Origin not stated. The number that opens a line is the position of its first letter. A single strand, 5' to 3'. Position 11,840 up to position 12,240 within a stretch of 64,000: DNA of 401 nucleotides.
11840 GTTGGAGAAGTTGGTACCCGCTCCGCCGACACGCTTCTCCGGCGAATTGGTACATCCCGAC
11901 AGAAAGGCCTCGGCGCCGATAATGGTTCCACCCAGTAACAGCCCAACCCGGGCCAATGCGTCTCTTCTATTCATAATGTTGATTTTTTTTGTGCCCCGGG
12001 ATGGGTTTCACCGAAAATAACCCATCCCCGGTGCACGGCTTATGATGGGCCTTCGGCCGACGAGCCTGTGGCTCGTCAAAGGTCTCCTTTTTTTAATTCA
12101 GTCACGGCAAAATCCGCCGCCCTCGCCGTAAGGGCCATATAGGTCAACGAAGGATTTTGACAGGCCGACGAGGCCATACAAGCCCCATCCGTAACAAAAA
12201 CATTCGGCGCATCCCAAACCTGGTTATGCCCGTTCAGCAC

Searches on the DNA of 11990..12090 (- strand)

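Call 16: build_rna_model(alignment_id=A1, structure=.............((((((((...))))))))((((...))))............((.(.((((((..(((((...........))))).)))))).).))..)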
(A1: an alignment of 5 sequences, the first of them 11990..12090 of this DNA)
Model R1 built from alignment A1 (5 sequences, 103 columns); structure: as given.
model positions 101; base pairs 26; branch points 2; effective number of sequences 1.42; information 0.59 bits per position. Calibrated on 0.2 Mb of random sequence (short: E-values are rough).
structure used (alignment columns):
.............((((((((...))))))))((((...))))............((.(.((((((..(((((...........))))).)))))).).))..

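Call 17: search_with_rna_model(model_id=R1, source=window, filters=off, max_evalue=10, show_alignments=8)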
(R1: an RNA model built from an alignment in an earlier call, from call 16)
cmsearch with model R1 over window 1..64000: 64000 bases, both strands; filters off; matches with E-value up to 10: 24.
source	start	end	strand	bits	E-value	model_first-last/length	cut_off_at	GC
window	55035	55136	-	108.4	1.9e-25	1-101/101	no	0.6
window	11990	12090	-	106.8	4.9e-25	1-101/101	no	0.59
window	56468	56568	-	98.7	5.1e-23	1-101/101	no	0.51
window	59247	59346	-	96.1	2.2e-22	1-101/101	no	0.56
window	58871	58967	-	77.2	1.1e-17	1-101/101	no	0.59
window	50282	50384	-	34.4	5e-07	1-101/101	no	0.5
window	58429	58522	-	14.4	0.048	1-101/101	no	0.38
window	55105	55123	+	11.2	0.29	14-32/101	no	0.68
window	35469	35558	+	9.9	0.62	1-101/101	no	0.51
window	29847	29886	-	8.7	1.2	57-98/101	no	0.55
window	16628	16700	+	8.7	1.2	1-101/101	no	0.6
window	56467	56514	+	8.7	1.2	53-100/101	no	0.5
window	55035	55081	+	8.7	1.2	54-100/101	no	0.64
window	59315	59333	+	7.7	2.2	14-32/101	no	0.74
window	50325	50413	+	7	3.2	1-101/101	no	0.51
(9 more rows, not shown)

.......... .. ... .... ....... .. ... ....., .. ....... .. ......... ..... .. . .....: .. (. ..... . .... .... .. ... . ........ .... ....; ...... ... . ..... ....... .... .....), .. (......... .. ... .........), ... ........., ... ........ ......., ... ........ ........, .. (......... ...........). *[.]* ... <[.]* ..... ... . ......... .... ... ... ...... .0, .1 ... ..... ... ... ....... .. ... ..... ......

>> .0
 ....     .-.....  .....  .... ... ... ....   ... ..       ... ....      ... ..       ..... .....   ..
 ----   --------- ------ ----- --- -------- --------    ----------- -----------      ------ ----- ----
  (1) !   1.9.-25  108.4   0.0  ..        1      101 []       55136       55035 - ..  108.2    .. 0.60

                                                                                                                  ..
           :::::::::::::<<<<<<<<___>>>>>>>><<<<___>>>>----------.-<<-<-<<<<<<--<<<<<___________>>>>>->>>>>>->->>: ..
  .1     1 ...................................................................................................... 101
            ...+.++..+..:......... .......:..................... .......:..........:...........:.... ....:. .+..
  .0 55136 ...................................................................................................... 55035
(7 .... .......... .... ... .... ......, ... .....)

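Call 20: search_with_rna_model(model_id=R1, sources=[L001, L002, L003, L004, L005, L006, L007, L008, L009, L010, L011, L012, L013, L014, L015, L016, L017, L018, L019, L020, L021, L022, L023, L024, L025, L026, L027, L028, L029, L030, L031, L032, L033, L034, L035, L036, L037, L038, L039, L040, L041, L042], max_evalue=0.01, make_alignment=true)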
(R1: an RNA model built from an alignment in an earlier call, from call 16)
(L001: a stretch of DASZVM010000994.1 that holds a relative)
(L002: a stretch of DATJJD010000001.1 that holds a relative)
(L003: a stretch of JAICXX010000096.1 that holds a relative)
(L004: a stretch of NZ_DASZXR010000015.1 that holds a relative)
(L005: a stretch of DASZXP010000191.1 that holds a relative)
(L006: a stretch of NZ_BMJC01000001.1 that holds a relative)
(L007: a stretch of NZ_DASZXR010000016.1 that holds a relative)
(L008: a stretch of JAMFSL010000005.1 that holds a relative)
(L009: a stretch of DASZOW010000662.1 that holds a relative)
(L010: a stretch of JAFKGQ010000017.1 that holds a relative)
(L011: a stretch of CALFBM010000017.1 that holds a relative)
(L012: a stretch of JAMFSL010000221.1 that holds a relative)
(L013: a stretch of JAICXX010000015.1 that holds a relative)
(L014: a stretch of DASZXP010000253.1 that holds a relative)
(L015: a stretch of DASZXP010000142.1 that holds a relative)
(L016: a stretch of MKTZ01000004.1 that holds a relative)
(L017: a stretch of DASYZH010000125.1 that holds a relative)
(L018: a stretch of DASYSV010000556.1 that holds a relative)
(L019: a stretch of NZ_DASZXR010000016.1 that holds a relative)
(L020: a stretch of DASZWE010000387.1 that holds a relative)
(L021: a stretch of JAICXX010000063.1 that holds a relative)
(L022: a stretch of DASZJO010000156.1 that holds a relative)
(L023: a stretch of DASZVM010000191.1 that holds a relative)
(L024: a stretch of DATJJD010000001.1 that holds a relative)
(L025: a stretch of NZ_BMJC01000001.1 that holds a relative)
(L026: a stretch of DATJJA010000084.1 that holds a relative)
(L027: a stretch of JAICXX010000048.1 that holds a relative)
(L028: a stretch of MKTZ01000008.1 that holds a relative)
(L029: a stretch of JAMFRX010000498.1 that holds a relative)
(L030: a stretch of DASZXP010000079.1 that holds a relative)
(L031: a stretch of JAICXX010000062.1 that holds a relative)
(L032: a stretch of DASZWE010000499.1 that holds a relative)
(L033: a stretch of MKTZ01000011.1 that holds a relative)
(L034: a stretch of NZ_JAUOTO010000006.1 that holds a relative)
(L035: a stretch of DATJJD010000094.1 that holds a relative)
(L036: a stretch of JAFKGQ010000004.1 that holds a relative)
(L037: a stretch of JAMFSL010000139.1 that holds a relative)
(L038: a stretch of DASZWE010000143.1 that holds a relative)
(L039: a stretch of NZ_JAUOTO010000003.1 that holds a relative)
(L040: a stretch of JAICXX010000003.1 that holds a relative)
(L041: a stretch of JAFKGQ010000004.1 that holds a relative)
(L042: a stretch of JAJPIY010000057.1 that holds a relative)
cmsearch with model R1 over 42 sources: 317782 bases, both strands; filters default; matches with E-value up to 0.01: 67.
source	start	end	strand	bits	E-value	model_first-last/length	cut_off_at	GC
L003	5206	5309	-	92.8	7.4e-21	1-101/101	no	0.56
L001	3193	3294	-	91.1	1.9e-20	1-101/101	no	0.54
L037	1580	1680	-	86.9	2.1e-19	1-101/101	no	0.53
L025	2630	2730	-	85.3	5.5e-19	1-101/101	no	0.56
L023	4576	4678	+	79.5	1.5e-17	1-101/101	no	0.56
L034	3917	4017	+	78.1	3.4e-17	1-101/101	no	0.55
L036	4504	4605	+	77.4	5e-17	1-101/101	no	0.55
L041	1754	1851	+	77.4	5.1e-17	1-101/101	no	0.54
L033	2507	2607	-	76.6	7.7e-17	1-101/101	no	0.59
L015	141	242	+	76.4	8.7e-17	1-101/101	no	0.56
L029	358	459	-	75.6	1.4e-16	1-101/101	no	0.57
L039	7147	7248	+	75.4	1.6e-16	1-101/101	no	0.53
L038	161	265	+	75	1.9e-16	1-101/101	no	0.5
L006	4091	4192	-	75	1.9e-16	1-101/101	no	0.58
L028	604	707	+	74.8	2.2e-16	1-101/101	no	0.55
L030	1664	1764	-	74.2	3.2e-16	1-101/101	no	0.54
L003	2622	2723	-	74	3.5e-16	1-101/101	no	0.53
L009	1508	1608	+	73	6.2e-16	1-101/101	no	0.52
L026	6445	6542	+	71.8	1.3e-15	1-101/101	no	0.58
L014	3003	3105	+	69.7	4e-15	1-101/101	no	0.48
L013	5448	5551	+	69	6e-15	1-101/101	no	0.55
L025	5333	5434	+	68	1.1e-14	1-101/101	no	0.55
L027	4444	4542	-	65.2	5.5e-14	1-101/101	no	0.59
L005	6960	7064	-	64.3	9.3e-14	1-101/101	no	0.59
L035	600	686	-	63.8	1.2e-13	1-101/101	no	0.53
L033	7418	7517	-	62.5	2.5e-13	1-101/101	no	0.57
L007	5407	5508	-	61.1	5.5e-13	1-101/101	no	0.57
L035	7627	7730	-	57.6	4.1e-12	1-101/101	no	0.41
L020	626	726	+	54.2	2.9e-11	1-101/101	no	0.51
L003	4297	4397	-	53.2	5.1e-11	1-101/101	no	0.62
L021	6175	6276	+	53.1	5.5e-11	1-101/101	no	0.57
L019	2326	2440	-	53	5.9e-11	1-101/101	no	0.41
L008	687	783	+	52.8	6.4e-11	1-101/101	no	0.57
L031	5214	5311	-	52.7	7e-11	1-101/101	no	0.56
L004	5189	5292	+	50.8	2.1e-10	1-101/101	no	0.51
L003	2309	2389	-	49.7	3.9e-10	1-101/101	no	0.56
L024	2515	2602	+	49.2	5.2e-10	1-101/101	no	0.62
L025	896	994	-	48.9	6e-10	1-101/101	no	0.55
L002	2836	2924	+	48.7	6.8e-10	1-101/101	no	0.52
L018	638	702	-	47.2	1.6e-09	1-101/101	no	0.65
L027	3227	3327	+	46.8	2e-09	1-101/101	no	0.42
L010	30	122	-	46.3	2.7e-09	1-101/101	no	0.55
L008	4694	4800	+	46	3.1e-09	1-101/101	no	0.63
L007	6445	6547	-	45.9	3.4e-09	1-101/101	no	0.52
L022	1741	1834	+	45.7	3.9e-09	1-101/101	no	0.55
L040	4606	4708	-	45.5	4.2e-09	1-101/101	no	0.63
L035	5143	5245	+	45.3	4.7e-09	1-101/101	no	0.39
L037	2176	2273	-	44.9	5.9e-09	1-101/101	no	0.56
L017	231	323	-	44.9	6e-09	1-101/101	no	0.59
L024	5854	5942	+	43.5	1.3e-08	1-101/101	no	0.54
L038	3685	3784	+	43.2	1.6e-08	1-101/101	no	0.58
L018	559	623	-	42.3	2.7e-08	1-101/101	no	0.66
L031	5078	5177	-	41.6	4e-08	1-101/101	no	0.58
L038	3013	3114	-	39.7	1.2e-07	1-101/101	no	0.5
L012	3416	3516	+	39.3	1.5e-07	1-101/101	no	0.51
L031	6458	6513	-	39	1.8e-07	1-101/101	no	0.62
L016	357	429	-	37.2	4.9e-07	1-101/101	no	0.51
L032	1147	1244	-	35.2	1.5e-06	1-101/101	no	0.58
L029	2296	2396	-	34.3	2.7e-06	1-101/101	no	0.6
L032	6077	6179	-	33.3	4.6e-06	1-101/101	no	0.51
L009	982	1083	+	32.3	8.3e-06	1-101/101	no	0.54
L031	965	1064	-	31.3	1.5e-05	1-101/101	no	0.61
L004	5075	5175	-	26.6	0.00022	1-101/101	no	0.63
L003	1706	1798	-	24.9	0.00057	1-101/101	no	0.49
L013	1187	1301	-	23.8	0.0011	1-101/101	no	0.63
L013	3365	3440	+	22.8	0.0019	1-101/101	no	0.61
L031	4040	4087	-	20.1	0.0088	1-101/101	no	0.73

Alignment A2: 67 matches aligned to the model, 175 columns, each read 5' to 3' on its own strand. Consensus structure (alignment columns), stored with it:
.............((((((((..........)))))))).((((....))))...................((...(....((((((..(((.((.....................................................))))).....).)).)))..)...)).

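Call 39: search_with_rna_model(model_id=R1, sources=[L043, L044, L045, L003, L030], filters=off, max_evalue=1)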
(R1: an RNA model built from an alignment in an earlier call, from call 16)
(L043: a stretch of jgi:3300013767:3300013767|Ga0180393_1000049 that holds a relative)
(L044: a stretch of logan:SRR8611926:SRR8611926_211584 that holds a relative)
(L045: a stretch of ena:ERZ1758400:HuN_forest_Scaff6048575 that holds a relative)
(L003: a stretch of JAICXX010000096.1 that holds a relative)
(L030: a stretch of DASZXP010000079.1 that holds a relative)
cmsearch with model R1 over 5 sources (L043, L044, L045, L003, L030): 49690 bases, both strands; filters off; matches with E-value up to 1: 15.
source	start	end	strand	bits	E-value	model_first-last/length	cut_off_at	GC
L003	5206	5309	-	92.8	1.2e-21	1-101/101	no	0.56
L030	1664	1764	-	74.2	5e-17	1-101/101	no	0.54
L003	2622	2723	-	74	5.4e-17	1-101/101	no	0.53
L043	1520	1614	+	57.2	8.3e-13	1-101/101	no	0.6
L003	4297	4397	-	53.2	8e-12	1-101/101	no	0.62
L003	2309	2389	-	49.7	6.1e-11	1-101/101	no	0.56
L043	7113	7216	+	33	8.6e-07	1-101/101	no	0.52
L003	1706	1798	-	24.9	8.9e-05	1-101/101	no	0.49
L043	14898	14928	-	18.9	0.0027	14-43/101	no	0.84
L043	1963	2020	+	14.7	0.031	1-101/101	no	0.62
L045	948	1014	+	14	0.047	1-101/101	no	0.42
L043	5622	5688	+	13.8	0.051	1-101/101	no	0.42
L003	4338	4400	+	11.5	0.2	1-101/101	no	0.63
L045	961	979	-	9.7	0.54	14-32/101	no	0.74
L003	5201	5254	+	9.4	0.62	49-100/101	no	0.54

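Call 48: build_rna_model(alignment_id=A2)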
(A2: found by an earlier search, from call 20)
Model R2 built from alignment A2 (67 sequences, 175 columns); structure: stored with the alignment.
model positions 101; base pairs 26; branch points 2; effective number of sequences 6.07; information 0.59 bits per position. Calibrated on 0.2 Mb of random sequence (short: E-values are rough).
structure used (alignment columns):
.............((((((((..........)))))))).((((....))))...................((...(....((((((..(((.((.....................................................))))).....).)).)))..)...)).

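Call 49: search_with_rna_model(model_id=R2, source=window, filters=off, max_evalue=5, show_alignments=0)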
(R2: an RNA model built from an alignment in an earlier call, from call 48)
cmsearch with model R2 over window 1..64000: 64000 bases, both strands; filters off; matches with E-value up to 5: 19.
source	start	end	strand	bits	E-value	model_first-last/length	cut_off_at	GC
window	11990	12090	-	101.6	6.2e-26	1-101/101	no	0.59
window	55035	55136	-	99.3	2.7e-25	1-101/101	no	0.6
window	59245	59346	-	88.3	2.4e-22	1-101/101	no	0.56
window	56468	56568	-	85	1.9e-21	1-101/101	no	0.51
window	58864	58967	-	64.8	5.4e-16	1-101/101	no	0.57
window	50282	50384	-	53.2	7.2e-13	1-101/101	no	0.5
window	58436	58522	-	25.3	2.5e-05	1-101/101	no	0.4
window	45083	45240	-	11.2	0.16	1-101/101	no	0.51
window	55105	55123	+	11.2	0.17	14-32/101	no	0.68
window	59315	59333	+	8.3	1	14-32/101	no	0.74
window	55035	55081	+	7.4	1.7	54-100/101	no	0.64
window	12059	12077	+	7.3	1.9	14-32/101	no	0.68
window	11990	12036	+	6.7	2.7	54-100/101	no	0.6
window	16628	16700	+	6.6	2.9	1-101/101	no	0.6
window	2737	2805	-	6.5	3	1-101/101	no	0.51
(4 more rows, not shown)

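Call 52: search_with_rna_model(model_id=R2, sources=[L046, L047, L048, L049, L050, L051, L052, L053, L054, L055, L056, L057, L058, L059, L060, L061, L062, L063, L064, L065, L066, L067, L068, L069, L070, L071, L072, L073, L074, L075, L076, L077, L078, L079, L080, L081, L082, L083, L084, L085, L086, L087, L088, L089, L090, L091, L092, L093, L094, L095, L096, L097, L098, L099, L100, L101, L102, L103, L104, L105, L106, L107, L108, L109, L110, L111, L112, L113, L114, L115, L116, L117, L118, L119, L120, L121, L122, L123, L124, L125], max_evalue=0.001, make_alignment=true)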
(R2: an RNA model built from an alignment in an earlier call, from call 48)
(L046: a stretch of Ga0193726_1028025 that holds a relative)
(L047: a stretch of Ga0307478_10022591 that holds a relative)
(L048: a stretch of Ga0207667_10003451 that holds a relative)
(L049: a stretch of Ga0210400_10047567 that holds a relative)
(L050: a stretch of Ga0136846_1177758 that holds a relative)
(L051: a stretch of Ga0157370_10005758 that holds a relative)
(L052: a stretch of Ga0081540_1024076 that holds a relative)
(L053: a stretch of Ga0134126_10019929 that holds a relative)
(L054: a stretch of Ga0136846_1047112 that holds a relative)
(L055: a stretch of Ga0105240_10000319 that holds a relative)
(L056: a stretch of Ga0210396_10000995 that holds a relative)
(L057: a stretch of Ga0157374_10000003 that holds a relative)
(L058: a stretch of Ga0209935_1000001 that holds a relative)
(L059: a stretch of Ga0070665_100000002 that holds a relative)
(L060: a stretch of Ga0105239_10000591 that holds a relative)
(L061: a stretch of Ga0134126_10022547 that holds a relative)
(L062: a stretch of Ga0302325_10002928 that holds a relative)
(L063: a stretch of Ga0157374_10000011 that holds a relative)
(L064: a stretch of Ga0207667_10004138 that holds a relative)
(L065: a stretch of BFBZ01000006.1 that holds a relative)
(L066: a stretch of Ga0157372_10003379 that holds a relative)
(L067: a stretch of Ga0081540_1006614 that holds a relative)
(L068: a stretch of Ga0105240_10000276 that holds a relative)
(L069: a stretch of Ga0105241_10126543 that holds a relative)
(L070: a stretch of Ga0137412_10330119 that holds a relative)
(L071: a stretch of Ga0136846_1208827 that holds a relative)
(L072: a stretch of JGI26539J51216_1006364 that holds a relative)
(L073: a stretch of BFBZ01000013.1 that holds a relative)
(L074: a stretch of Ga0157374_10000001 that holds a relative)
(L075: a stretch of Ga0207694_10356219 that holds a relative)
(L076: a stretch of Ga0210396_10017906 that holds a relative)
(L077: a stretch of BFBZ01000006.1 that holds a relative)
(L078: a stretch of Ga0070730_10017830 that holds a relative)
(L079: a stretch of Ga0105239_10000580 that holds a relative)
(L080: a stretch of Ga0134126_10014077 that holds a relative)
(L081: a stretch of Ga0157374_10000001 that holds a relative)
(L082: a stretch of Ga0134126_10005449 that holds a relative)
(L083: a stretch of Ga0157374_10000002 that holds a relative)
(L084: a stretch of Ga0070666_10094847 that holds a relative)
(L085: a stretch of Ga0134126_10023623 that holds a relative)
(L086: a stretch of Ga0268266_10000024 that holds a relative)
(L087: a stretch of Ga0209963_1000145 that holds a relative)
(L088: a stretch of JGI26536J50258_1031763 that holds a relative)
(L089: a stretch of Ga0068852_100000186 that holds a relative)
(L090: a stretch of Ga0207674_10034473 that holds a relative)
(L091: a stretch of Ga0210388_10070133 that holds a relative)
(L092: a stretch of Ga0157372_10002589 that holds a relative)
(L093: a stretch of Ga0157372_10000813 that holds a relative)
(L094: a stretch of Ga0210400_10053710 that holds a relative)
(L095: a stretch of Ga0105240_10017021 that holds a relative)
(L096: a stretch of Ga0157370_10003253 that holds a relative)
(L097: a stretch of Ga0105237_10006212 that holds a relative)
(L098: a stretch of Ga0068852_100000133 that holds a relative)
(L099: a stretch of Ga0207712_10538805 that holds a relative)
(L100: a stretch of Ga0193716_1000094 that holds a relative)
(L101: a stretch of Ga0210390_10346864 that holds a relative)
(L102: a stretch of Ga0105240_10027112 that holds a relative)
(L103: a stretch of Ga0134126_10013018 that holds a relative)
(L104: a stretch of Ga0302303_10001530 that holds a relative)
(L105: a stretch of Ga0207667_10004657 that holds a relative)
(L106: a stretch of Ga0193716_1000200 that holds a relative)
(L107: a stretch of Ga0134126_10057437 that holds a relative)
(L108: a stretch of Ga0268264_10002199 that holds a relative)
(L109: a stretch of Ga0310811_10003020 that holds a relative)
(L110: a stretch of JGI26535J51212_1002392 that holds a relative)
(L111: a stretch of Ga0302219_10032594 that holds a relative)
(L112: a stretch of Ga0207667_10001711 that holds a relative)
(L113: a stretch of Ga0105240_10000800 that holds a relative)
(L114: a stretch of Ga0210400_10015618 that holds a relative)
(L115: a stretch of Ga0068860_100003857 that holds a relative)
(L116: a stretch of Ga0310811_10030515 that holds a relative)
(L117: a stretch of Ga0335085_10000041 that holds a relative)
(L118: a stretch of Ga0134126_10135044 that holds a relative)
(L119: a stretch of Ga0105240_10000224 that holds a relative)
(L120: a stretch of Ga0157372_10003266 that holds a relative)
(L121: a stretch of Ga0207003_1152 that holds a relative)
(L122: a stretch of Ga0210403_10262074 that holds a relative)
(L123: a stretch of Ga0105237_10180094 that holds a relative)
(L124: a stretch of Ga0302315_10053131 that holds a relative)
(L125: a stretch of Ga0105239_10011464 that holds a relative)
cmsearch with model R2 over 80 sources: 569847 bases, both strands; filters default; matches with E-value up to 0.001: 110.
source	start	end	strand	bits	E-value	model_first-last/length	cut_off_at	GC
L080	7819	7917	-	78.2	1.1e-18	1-101/101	no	0.56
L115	9185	9290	+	77.3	2.1e-18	1-101/101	no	0.35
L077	8731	8833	-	76.5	3.5e-18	1-101/101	no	0.53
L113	6634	6735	-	76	4.6e-18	1-101/101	no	0.51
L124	2256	2357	-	75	8.6e-18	1-101/101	no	0.53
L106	10469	10567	-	73.7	1.9e-17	1-101/101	no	0.53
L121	2574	2673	-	73.6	2.1e-17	1-101/101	no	0.54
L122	1319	1418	-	73.6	2.1e-17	1-101/101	no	0.54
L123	1417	1518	-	73.2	2.6e-17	1-101/101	no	0.47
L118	27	127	-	73.1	2.8e-17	1-101/101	no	0.56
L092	8084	8186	+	72.8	3.3e-17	1-101/101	no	0.5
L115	7571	7672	-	71.1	9.5e-17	1-101/101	no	0.52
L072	3283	3386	+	70.4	1.5e-16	1-101/101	no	0.57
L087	719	822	+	70.4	1.5e-16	1-101/101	no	0.57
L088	575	678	+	70.4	1.5e-16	1-101/101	no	0.57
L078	3437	3538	+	70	2e-16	1-101/101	no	0.56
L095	2088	2189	+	69.6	2.5e-16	1-101/101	no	0.59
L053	4081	4182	+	68.4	5.3e-16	1-101/101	no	0.51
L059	7269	7369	+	67.4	9.8e-16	1-101/101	no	0.52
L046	1317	1416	-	67.3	1e-15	1-101/101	no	0.49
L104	10818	10918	-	66.8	1.4e-15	1-101/101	no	0.53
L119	13776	13877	+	66.7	1.5e-15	1-101/101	no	0.5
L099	26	127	+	66.4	1.8e-15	1-101/101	no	0.44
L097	8951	9052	+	66.2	2.1e-15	1-101/101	no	0.46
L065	2343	2444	-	66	2.3e-15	1-101/101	no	0.45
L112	3126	3228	-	65.8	2.7e-15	1-101/101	no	0.52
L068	3826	3927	-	65.4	3.3e-15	1-101/101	no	0.47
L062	5312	5413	-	64.9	4.5e-15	1-101/101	no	0.54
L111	259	360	+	64.9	4.5e-15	1-101/101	no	0.54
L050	3724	3827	+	64.8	4.8e-15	1-101/101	no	0.57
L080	7682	7783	-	64.6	5.4e-15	1-101/101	no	0.57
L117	5154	5257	+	64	8e-15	1-101/101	no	0.44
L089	1923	2026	-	63.9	8.6e-15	1-101/101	no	0.56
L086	3376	3477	-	63.8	9.3e-15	1-101/101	no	0.47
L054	1065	1166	+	63.5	1.1e-14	1-101/101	no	0.57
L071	3344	3445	+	62.4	2.2e-14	1-101/101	no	0.46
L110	8470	8572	-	61.7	3.4e-14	1-101/101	no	0.49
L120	9601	9703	+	61.5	3.9e-14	1-101/101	no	0.61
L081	1022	1124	-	61.4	4.1e-14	1-101/101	no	0.47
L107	1767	1868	-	61.1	4.7e-14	1-101/101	no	0.59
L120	570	672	+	61.1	4.9e-14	1-101/101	no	0.5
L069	500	601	+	60.9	5.6e-14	1-101/101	no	0.48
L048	7943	8045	+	60.8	5.8e-14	1-101/101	no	0.56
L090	2956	3058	-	60.8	5.8e-14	1-101/101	no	0.56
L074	119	219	-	60.6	6.8e-14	1-101/101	no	0.59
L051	5283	5384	+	59.9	1e-13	1-101/101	no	0.48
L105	3333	3434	+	59.9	1e-13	1-101/101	no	0.48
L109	301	402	+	59.7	1.2e-13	1-101/101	no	0.54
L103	2089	2191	-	59.6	1.3e-13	1-101/101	no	0.52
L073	2014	2117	+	59.4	1.4e-13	1-101/101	no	0.43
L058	326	426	-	59.2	1.5e-13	1-101/101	no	0.55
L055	111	212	-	58.6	2.3e-13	1-101/101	no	0.45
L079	2915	3018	+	58.5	2.5e-13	1-101/101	no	0.52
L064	7734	7834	-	58.1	3.1e-13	1-101/101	no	0.5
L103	1552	1665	-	57.1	5.8e-13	1-101/101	no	0.48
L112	678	780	+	57.1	5.9e-13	1-101/101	no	0.47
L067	1750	1849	-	56.9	6.4e-13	1-101/101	no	0.62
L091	3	96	+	56.8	7.2e-13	10-101/101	no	0.52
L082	3458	3561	+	56.7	7.6e-13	1-101/101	no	0.56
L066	6016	6117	+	56.3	9.6e-13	1-101/101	no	0.51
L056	4898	4995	-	56.2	1e-12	1-101/101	no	0.55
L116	6713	6818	+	55.5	1.6e-12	1-101/101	no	0.58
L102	1935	2038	-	55.3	1.8e-12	1-101/101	no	0.54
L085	839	942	-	55.2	1.9e-12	1-101/101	no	0.63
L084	425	527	+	54.1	3.7e-12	1-101/101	no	0.44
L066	8770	8862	+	53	7.4e-12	1-101/101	no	0.6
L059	7085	7185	-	52.5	1e-11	1-101/101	no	0.43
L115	6294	6395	-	51.8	1.6e-11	1-101/101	no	0.48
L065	3912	4014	+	51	2.6e-11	1-101/101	no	0.48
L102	3878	3978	-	50.3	4.1e-11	1-101/101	no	0.53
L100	1225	1307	-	50.1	4.4e-11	1-101/101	no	0.55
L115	12235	12336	+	48.8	1e-10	1-101/101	no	0.44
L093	2082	2185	-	48.6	1.2e-10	1-101/101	no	0.5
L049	2488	2587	+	47.8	1.9e-10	1-101/101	no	0.52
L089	8165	8248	+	47.1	3e-10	1-101/101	no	0.6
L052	3275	3377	+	46.8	3.5e-10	1-101/101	no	0.65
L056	7595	7696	-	46.6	4.1e-10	1-101/101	no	0.5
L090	3069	3147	-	46.3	4.9e-10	1-101/101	no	0.53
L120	331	431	-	45.7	7.1e-10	1-101/101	no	0.56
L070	185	286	+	45.5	8.1e-10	1-101/101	no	0.5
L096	9421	9524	-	44.2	1.8e-09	1-101/101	no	0.53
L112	4534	4637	+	44.2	1.8e-09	1-101/101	no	0.53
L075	513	586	-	44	2e-09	1-101/101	no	0.55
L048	7854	7932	+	43.8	2.3e-09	1-101/101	no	0.54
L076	6183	6263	-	42.1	6.7e-09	1-101/101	no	0.63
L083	10748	10841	+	41.3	1.1e-08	1-101/101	no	0.55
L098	1511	1598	+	41.3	1.1e-08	1-101/101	no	0.42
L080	9068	9119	-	41.3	1.1e-08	1-101/101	no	0.62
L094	992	1070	+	41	1.3e-08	1-101/101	no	0.46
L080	3491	3593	-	40.6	1.7e-08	1-101/101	no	0.6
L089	6410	6474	-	40.6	1.7e-08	1-101/101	no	0.48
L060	1076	1156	+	39.4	3.5e-08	1-101/101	no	0.57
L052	1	57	-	39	4.6e-08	1-57/101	3'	0.58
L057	2261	2330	-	37.3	1.3e-07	1-101/101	no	0.5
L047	1355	1423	+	36.6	2.1e-07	1-101/101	no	0.45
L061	1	89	-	36.5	2.1e-07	1-90/101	3'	0.65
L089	6571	6653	+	35.8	3.3e-07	1-101/101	no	0.54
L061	5889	6010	-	33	1.9e-06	1-101/101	no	0.55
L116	5719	5810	-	32.7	2.2e-06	1-101/101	no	0.45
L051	8710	8817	+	29.1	2.1e-05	1-101/101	no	0.53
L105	6760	6867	+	29.1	2.1e-05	1-101/101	no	0.53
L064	12285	12394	-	28.3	3.5e-05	1-101/101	no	0.52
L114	4821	4897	+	27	7.8e-05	1-101/101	no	0.62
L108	3709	3775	-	26.6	0.0001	1-101/101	no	0.57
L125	1146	1212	-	26.6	0.0001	1-101/101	no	0.57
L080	4116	4171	-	26.4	0.00011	1-101/101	no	0.59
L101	1089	1189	+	26.2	0.00013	1-101/101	no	0.5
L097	7542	7617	+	25.3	0.00023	1-101/101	no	0.59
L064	1253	1304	-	24.7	0.00033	1-101/101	no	0.54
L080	6646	6693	-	23.6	0.00067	1-101/101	no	0.73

Alignment A3: 110 matches aligned to the model, 195 columns, each read 5' to 3' on its own strand. Consensus structure (alignment columns), stored with it:
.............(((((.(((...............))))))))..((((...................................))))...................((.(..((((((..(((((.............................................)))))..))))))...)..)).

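Call 69: build_rna_model(alignment_id=A1, structure=none)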
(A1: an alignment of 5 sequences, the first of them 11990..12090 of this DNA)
Model R3 built from alignment A1 (5 sequences, 103 columns); structure: none (sequence only).
model positions 101; base pairs 0; branch points 0; effective number of sequences 2.91; information 0.568 bits per position. No base pairs: searches with it score sequence only.

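Call 70: search_with_rna_model(model_id=R3, source=window, filters=off, max_evalue=10)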
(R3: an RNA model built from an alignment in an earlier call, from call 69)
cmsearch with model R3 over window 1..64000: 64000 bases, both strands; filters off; matches with E-value up to 10: 24.
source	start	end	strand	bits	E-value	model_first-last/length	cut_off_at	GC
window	55036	55134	-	90.5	2.9e-27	3-100/101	-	0.6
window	59248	59343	-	90.4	3.1e-27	4-100/101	-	0.56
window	56469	56566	-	88.8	1e-26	3-100/101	-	0.53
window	11991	12088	-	84.5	2.2e-25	3-100/101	-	0.61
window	58872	58962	-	68.7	1.9e-20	5-100/101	-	0.59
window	50306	50353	-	10.2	0.033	32-79/101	-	0.52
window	55035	55078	+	6.6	0.42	54-99/101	-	0.64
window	42913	42952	-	4.4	2.1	25-64/101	-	0.7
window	30801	30820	-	3.8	3.3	27-44/101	-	0.65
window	19597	19640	+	3.7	3.4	24-70/101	-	0.73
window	48502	48546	-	3.7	3.4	48-92/101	-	0.64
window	50735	50774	-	3.4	4.2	30-73/101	-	0.55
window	32761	32847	-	3.4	4.2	11-96/101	-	0.63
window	60964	61013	-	3.2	4.8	37-78/101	-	0.58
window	58470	58492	-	3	5.9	28-53/101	-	0.48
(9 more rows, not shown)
